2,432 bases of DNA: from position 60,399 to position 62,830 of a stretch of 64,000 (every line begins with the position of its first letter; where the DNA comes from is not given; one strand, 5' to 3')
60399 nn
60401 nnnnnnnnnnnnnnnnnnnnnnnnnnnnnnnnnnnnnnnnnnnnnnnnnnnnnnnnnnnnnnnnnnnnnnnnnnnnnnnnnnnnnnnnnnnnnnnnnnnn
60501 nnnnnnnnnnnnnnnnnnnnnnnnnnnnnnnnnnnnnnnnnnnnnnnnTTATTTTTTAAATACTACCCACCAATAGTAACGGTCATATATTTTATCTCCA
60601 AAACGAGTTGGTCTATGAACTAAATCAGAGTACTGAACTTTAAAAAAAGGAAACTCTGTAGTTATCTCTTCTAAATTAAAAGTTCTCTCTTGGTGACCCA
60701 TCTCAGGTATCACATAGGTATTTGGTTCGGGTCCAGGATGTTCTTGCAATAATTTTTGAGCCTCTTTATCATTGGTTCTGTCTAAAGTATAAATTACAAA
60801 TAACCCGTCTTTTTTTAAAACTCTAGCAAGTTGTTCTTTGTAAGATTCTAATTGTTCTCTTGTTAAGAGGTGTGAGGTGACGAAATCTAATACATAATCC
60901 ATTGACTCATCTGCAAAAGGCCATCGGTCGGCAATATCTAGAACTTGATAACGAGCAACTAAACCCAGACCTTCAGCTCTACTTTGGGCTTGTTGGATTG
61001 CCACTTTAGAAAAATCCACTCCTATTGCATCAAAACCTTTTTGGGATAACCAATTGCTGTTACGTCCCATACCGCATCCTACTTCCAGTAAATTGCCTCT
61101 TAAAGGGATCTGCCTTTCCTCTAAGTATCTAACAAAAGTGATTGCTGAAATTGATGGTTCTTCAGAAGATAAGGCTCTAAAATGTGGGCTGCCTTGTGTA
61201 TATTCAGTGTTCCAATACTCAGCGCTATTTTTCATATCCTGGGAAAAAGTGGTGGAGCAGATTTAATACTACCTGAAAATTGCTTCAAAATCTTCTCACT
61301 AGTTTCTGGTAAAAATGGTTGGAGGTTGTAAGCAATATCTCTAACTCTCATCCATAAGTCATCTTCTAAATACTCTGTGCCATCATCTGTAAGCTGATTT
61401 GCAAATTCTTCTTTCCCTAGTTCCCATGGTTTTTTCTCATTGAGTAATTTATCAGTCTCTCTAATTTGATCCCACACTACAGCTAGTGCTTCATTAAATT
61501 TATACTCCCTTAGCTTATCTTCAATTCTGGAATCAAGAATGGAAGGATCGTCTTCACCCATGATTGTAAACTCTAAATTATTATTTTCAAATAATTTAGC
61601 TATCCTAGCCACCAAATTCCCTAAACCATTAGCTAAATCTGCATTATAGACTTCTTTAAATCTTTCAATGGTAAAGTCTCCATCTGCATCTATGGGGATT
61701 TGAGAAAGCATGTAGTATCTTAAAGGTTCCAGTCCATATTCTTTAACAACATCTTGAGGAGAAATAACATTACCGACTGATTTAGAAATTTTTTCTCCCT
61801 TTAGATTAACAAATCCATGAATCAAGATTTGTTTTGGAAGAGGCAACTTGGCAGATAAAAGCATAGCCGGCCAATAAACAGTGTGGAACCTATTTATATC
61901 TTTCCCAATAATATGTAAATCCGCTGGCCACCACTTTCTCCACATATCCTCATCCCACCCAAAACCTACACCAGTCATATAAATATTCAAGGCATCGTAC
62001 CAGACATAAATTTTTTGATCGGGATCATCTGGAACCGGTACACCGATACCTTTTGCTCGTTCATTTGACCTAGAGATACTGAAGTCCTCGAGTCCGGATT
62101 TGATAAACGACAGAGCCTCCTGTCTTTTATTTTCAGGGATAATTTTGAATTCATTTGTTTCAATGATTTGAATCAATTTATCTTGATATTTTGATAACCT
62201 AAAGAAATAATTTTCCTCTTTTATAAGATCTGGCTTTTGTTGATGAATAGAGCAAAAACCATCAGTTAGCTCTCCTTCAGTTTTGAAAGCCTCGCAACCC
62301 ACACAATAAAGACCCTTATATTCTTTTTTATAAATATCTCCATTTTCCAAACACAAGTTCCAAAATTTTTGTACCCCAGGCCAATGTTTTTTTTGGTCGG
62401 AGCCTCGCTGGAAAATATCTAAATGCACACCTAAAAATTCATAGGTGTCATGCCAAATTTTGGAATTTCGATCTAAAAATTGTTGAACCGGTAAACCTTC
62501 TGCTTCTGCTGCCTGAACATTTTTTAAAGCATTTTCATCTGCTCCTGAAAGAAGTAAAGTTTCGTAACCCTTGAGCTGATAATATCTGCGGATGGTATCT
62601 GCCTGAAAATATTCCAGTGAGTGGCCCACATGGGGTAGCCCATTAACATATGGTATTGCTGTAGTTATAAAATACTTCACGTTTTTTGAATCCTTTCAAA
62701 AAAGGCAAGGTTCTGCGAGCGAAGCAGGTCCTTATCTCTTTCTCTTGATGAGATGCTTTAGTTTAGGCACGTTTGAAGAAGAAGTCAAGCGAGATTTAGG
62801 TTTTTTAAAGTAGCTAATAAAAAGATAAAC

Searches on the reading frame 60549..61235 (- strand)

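Call 10: search_protein_families(library=pfam, proteins=[window:60549-61235:-], max_evalue=0.0001)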
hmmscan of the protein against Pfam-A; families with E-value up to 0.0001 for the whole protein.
window:60549-61235:- (228 aa): 8 families
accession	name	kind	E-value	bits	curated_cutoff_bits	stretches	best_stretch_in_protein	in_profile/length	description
PF13649.12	Methyltransf_25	-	1.6e-18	67.6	27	1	50-144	2-97/97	Methyltransferase domain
PF08241.18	Methyltransf_11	-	2.1e-17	64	21.2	1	50-148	1-95/95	Methyltransferase domain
PF13847.12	Methyltransf_31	-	2.2e-14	53.8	27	1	48-155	6-114/145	Methyltransferase domain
PF13489.12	Methyltransf_23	-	2e-10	41.1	27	1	41-172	19-138/164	Methyltransferase domain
PF08242.18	Methyltransf_12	-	2.3e-10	41.5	30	1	50-146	1-98/98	Methyltransferase domain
PF05724.17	TPMT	-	3.5e-08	33.8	26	1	33-154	25-159/218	Thiopurine S-methyltransferase (TPMT)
PF02353.26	CMAS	-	5.4e-08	32.9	27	1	48-162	65-178/273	Mycolic acid cyclopropane synthetase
PF03848.20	TehB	-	1.6e-07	31.4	20.4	1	47-155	32-139/193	Tellurite resistance protein TehB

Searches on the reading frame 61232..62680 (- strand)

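Call 10: search_protein_families(library=pfam, proteins=[window:61232-62680:-], max_evalue=0.0001)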
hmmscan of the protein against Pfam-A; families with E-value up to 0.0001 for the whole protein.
window:61232-62680:- (482 aa): 4 families
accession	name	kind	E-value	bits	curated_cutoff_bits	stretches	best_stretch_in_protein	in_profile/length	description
PF09334.17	tRNA-synt_1g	-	6.9e-95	318.5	20.1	2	136-360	162-390/391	tRNA synthetases class I (M)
PF00133.28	tRNA-synt_1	-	9.1e-27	94.3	22.7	2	226-326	301-404/414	tRNA synthetases class I (I, L, M and V)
PF01406.26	tRNA-synt_1e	-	3e-13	50.3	27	1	282-327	238-283/301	tRNA synthetases class I (C) catalytic domain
PF01921.24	tRNA-synt_1f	-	5.2e-07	29.4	27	0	286-330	270-315/360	tRNA synthetases class I (K)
